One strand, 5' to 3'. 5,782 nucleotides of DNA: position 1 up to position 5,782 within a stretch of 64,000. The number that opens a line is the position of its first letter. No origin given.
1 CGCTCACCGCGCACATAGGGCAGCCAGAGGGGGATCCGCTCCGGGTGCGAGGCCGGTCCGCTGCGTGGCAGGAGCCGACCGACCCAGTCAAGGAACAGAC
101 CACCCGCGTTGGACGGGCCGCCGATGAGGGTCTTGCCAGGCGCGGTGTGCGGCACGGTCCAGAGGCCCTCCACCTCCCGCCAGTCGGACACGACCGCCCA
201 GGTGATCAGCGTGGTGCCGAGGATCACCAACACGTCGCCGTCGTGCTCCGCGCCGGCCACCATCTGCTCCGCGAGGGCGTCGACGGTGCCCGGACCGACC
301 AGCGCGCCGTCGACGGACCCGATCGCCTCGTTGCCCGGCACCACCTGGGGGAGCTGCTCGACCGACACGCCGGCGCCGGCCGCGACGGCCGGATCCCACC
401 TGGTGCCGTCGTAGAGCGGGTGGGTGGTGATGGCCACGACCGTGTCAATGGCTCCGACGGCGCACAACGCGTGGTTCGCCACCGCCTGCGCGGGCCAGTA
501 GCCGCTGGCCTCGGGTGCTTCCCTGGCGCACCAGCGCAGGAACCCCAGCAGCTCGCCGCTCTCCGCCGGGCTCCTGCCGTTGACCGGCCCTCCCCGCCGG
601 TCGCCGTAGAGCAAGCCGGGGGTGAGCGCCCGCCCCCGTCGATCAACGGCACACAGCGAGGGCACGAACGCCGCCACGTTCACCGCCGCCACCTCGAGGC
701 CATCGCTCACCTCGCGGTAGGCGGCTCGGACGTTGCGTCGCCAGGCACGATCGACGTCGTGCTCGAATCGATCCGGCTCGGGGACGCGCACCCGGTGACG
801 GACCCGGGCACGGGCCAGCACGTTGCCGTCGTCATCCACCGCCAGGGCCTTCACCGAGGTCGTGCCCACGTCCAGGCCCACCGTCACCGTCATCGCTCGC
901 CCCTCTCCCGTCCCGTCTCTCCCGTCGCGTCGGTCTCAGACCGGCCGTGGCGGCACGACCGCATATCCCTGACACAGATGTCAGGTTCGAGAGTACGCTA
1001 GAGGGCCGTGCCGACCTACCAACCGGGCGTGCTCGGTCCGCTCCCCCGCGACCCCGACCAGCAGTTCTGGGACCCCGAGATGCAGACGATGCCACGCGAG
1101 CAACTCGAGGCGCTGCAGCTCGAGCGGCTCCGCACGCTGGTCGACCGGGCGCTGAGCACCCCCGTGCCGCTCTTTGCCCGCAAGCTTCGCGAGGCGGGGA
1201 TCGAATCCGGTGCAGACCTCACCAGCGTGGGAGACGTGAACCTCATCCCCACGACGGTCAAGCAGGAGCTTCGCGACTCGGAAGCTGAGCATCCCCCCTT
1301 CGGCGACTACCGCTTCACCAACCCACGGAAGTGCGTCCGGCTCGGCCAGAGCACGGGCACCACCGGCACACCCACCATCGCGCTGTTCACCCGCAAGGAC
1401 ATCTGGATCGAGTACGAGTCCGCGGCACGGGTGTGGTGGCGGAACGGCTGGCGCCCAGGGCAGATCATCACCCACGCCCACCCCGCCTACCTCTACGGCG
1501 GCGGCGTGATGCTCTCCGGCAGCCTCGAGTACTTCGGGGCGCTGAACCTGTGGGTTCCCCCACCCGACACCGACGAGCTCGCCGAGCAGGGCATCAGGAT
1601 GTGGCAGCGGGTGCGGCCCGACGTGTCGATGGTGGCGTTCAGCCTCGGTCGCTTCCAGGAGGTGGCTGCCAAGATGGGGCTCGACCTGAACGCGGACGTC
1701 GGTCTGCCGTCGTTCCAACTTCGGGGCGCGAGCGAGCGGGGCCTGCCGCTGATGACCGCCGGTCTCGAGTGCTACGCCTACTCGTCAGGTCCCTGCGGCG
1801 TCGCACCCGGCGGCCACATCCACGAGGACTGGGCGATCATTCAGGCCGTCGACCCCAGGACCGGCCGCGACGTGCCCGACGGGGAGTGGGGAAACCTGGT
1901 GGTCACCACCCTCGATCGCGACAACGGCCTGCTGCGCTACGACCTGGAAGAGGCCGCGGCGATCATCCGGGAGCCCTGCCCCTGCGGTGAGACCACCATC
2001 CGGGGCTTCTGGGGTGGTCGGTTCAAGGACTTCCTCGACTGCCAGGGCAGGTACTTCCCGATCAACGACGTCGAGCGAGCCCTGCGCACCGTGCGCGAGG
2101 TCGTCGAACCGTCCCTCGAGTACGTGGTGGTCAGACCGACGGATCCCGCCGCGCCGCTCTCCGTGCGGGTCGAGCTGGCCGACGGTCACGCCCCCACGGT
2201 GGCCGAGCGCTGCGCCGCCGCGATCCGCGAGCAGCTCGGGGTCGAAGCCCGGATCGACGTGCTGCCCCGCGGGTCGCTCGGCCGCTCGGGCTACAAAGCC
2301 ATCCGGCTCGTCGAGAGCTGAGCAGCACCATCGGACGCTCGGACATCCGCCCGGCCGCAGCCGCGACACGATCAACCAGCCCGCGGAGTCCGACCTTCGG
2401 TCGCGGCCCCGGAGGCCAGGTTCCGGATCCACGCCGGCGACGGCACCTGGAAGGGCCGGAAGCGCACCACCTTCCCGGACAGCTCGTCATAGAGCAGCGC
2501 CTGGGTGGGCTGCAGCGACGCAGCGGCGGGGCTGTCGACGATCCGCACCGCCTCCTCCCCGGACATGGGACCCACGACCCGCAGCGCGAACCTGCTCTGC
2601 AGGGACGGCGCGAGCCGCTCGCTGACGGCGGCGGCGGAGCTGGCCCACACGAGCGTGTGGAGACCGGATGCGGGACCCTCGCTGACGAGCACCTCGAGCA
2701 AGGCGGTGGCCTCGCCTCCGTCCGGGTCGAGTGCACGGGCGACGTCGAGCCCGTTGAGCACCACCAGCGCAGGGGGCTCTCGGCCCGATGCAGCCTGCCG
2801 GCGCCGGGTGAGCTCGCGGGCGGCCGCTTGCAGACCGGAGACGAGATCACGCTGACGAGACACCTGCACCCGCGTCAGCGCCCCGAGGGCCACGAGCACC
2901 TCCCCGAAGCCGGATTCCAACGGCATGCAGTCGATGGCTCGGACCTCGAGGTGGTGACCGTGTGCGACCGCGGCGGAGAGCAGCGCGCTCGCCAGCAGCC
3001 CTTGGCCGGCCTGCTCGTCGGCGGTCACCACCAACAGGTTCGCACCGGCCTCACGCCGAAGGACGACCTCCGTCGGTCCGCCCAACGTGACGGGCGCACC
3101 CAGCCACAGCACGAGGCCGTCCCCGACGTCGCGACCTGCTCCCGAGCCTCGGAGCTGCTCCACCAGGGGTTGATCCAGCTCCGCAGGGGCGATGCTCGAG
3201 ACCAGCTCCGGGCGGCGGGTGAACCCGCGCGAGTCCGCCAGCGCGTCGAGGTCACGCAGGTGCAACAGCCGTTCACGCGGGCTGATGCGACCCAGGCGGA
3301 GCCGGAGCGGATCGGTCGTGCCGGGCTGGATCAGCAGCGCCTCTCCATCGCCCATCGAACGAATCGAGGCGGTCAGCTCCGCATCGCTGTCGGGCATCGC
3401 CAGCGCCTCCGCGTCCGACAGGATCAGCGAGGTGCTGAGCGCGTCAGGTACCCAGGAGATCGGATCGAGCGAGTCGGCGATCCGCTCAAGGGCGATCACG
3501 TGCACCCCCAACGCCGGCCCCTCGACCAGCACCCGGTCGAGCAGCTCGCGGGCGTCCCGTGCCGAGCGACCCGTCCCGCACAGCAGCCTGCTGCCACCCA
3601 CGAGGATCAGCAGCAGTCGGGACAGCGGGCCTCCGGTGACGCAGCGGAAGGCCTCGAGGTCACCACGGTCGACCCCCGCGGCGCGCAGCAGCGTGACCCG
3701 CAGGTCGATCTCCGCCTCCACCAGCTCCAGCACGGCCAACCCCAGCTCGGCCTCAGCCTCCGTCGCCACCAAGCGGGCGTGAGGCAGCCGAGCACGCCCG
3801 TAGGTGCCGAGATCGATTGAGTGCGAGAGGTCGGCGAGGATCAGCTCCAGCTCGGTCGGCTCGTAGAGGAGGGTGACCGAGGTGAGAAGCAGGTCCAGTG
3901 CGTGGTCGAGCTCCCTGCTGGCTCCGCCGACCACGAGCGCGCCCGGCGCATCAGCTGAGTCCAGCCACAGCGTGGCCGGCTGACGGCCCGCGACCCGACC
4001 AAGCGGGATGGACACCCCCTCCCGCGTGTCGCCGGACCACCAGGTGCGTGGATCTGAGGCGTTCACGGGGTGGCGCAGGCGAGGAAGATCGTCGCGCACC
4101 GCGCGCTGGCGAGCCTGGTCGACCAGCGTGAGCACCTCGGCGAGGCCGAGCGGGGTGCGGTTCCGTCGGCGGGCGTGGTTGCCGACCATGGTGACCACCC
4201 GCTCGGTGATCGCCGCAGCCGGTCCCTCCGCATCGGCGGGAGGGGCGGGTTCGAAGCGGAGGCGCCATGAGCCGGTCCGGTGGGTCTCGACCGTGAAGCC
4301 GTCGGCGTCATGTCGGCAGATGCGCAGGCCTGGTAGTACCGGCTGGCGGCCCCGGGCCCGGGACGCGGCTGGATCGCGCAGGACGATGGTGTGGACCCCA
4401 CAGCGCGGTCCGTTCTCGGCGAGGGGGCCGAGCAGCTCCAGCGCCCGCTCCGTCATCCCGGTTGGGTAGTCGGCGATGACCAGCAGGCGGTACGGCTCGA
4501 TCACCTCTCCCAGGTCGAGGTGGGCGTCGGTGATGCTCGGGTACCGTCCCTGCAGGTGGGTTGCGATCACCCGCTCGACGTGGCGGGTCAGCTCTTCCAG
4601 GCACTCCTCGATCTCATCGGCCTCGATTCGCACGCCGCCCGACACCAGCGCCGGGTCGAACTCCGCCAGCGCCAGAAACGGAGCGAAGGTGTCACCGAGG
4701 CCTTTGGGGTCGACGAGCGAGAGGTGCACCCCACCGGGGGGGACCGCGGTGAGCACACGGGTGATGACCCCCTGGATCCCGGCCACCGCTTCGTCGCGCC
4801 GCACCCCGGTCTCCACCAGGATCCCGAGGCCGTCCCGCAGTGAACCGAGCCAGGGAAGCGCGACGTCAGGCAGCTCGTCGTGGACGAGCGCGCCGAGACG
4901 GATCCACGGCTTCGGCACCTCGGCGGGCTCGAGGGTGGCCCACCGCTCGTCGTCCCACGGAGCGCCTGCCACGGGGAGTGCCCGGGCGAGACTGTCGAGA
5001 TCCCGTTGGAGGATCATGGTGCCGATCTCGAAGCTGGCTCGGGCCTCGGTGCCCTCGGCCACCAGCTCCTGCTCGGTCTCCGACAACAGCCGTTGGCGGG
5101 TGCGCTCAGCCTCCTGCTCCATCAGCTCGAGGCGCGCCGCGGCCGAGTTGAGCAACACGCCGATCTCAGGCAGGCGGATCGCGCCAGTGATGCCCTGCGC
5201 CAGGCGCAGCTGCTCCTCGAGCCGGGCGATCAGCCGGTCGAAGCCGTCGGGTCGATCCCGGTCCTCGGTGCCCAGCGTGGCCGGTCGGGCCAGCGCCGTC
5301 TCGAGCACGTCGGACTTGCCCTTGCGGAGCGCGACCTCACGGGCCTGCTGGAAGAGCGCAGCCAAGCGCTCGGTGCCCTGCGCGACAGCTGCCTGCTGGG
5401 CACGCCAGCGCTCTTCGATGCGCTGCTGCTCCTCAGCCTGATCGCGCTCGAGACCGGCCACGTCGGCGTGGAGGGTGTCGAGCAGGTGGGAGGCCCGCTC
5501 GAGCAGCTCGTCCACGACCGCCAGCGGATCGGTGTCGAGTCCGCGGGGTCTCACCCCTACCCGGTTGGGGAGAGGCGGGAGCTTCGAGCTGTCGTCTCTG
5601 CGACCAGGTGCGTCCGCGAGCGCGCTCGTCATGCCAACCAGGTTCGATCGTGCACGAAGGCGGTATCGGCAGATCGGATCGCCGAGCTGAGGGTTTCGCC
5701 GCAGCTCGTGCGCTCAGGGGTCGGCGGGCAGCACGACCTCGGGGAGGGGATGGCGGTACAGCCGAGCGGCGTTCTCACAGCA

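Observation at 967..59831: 17 copies of a 20-bp palindrome (core TGACR-N4-YGTCA, flanks near AACC...GGTT) mark nearly every promoter region of a >55-kb CoA-thioester catabolic supercluster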

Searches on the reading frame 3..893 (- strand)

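Call 11: search_protein_families(library=pfam, proteins=[window:3-893:-], max_evalue=0.00001)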
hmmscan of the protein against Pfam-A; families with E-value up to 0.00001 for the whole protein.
window:3-893:- (297 aa): 1 family
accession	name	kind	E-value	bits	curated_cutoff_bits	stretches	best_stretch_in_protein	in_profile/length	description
PF00370.27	FGGY_N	-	7.8e-16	58.8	28.8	1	4-102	2-104/245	FGGY family of carbohydrate kinases, N-terminal domain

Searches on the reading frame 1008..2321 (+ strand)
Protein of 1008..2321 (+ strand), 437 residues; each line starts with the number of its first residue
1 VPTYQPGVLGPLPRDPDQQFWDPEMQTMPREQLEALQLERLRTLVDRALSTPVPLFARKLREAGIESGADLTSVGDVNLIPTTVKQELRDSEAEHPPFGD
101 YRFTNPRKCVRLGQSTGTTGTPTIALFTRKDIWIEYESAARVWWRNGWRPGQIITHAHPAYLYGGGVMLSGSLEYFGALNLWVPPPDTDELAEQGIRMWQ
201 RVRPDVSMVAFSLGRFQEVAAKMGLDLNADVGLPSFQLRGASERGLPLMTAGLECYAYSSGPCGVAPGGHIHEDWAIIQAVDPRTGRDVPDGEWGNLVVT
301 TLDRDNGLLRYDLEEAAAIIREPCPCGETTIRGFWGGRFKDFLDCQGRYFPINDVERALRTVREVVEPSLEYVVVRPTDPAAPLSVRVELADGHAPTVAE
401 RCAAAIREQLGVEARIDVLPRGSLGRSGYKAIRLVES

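Call 11: search_protein_families(library=pfam, proteins=[window:1008-2321:+], max_evalue=0.00001)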
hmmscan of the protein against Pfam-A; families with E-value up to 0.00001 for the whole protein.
window:1008-2321:+ (437 aa): 1 family
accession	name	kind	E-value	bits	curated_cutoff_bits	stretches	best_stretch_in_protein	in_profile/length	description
PF14535.12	AMP-binding_C_2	-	6.1e-06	26.8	25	0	354-436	8-94/96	AMP-binding enzyme C-terminal domain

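Call 21: search_protein_families(library=ncbifam, proteins=[window:1008-2321:+], max_evalue=0.001)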
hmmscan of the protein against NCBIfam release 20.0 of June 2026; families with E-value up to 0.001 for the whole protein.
window:1008-2321:+ (437 aa): 6 families
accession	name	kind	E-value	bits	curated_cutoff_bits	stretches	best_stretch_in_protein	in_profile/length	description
NF041878.1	paak_haloarch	equivalog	1.8e-31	109.2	700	1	24-410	4-397/427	phenylacetate--CoA ligase PaaK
TIGR02155.1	PA_CoA_ligase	equivalog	1.6e-30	106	646.3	1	27-436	2-420/422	phenylacetate--CoA ligase PaaK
NF045666.1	DVU1553_fam_AMP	equivalog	5.3e-20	71.8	300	2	263-330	253-321/331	DVU_1553 family AMP-dependent CoA ligase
TIGR03335.1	F390_ftsA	equivalog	6e-16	58.2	458.7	2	260-372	244-362/445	coenzyme F390 synthetase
NF053551.1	FlxY_rubin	equivalog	8.6e-13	47.8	520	1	262-421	245-402/424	flexirubin biosynthesis putative acyl-CoA ligase FlxY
NF041217.1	BagE_FevW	exception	6.1e-12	45.2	800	1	270-432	242-400/424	bagremycin/ferroverdin synthetase BagE/FevW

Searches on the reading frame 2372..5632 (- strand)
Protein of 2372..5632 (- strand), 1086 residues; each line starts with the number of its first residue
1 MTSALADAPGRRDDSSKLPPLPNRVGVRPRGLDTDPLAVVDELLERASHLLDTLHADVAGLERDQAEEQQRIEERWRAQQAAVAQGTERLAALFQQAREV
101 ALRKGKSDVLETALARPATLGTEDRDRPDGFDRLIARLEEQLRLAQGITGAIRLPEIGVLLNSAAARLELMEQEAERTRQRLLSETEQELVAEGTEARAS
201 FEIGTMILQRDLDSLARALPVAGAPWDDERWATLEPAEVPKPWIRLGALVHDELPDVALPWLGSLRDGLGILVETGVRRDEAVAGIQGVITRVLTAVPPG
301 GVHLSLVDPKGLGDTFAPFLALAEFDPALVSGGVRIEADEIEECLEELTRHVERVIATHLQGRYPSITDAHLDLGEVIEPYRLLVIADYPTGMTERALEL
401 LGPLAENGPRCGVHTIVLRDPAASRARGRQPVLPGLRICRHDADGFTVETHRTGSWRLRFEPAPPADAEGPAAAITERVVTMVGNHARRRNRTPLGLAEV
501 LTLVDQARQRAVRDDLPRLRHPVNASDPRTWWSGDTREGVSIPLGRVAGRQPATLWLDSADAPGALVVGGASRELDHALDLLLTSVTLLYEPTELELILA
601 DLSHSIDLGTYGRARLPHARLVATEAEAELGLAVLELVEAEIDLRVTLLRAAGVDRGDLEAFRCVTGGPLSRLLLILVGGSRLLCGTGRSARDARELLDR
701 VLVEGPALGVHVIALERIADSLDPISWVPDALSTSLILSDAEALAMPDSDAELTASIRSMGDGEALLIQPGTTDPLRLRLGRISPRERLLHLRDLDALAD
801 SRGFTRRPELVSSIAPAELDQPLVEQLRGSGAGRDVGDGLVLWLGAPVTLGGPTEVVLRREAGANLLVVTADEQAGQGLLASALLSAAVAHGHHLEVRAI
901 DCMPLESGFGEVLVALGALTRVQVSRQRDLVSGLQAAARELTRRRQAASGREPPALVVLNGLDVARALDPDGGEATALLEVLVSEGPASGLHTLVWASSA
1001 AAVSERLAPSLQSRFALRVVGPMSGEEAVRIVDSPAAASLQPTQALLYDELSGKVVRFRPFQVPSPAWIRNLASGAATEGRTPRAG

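Call 11: search_protein_families(library=pfam, proteins=[window:2372-5632:-], max_evalue=0.00001)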
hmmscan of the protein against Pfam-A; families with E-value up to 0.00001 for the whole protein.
window:2372-5632:- (1086 aa): 1 family
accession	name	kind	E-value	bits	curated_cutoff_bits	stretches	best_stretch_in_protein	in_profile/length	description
PF01580.24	FtsK_SpoIIIE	-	2.4e-07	30.9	24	0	557-658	33-132/221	FtsK/SpoIIIE family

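Call 21: search_protein_families(library=ncbifam, proteins=[window:2372-5632:-], max_evalue=0.001)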
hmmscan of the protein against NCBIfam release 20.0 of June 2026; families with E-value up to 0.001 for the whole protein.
window:2372-5632:- (1086 aa): 0 families
